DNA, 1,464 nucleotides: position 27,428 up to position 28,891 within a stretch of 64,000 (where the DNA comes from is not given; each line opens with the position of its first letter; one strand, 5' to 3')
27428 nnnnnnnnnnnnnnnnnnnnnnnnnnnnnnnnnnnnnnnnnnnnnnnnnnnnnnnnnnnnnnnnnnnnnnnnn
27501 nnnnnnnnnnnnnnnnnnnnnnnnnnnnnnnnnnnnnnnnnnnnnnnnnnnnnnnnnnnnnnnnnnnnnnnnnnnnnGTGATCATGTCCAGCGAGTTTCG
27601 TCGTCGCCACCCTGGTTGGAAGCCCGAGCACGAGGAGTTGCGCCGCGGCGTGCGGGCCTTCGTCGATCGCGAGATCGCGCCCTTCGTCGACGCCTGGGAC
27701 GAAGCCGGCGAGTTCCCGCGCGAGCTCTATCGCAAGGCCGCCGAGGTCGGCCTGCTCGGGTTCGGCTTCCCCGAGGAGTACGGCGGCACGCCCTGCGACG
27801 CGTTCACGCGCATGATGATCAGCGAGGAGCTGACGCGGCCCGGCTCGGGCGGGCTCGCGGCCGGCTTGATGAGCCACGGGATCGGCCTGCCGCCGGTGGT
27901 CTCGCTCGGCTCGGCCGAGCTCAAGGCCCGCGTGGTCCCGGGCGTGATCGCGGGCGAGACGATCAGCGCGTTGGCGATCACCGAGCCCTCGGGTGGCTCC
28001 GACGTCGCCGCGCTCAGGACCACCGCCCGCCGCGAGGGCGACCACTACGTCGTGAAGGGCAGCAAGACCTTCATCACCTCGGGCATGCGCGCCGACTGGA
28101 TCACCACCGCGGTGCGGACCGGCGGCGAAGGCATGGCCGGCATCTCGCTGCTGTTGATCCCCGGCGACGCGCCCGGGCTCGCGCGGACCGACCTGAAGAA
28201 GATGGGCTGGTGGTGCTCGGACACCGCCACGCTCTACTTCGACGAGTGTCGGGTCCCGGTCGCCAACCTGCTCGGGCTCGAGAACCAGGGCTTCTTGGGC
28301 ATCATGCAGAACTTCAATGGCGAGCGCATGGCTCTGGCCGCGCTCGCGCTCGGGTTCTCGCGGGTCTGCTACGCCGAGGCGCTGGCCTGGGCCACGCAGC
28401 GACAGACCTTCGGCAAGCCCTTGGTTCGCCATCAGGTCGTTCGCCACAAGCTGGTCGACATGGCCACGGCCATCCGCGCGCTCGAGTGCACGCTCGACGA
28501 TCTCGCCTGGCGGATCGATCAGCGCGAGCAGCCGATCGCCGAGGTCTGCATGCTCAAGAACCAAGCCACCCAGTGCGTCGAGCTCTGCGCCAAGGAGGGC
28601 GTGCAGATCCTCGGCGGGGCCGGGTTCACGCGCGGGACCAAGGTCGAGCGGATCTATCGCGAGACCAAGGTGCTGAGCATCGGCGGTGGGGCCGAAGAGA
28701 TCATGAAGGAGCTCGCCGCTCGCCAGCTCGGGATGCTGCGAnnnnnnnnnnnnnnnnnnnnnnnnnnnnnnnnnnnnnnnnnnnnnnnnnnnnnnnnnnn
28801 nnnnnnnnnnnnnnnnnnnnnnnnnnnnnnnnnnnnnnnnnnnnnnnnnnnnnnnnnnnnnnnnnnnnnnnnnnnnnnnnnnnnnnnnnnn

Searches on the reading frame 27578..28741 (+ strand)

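Call 59: search_protein_families(library=pfam, proteins=[window:27578-28741:+], max_evalue=0.001)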
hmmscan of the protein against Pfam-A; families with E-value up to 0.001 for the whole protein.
window:27578-28741:+ (388 aa): 4 families
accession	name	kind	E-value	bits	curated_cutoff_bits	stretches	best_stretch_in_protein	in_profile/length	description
PF00441.29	Acyl-CoA_dh_1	-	5.8e-44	150.3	22.4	1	236-384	1-149/150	Acyl-CoA dehydrogenase, C-terminal domain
PF02771.21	Acyl-CoA_dh_N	-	4.3e-31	108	22.9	1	16-127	2-113/113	Acyl-CoA dehydrogenase, N-terminal domain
PF02770.24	Acyl-CoA_dh_M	-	2.3e-21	76.2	33.3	1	131-224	1-97/97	Acyl-CoA dehydrogenase, middle domain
PF08028.16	Acyl-CoA_dh_2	-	8.7e-11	42.7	22.7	1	252-366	2-126/134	Acyl-CoA dehydrogenase, C-terminal domain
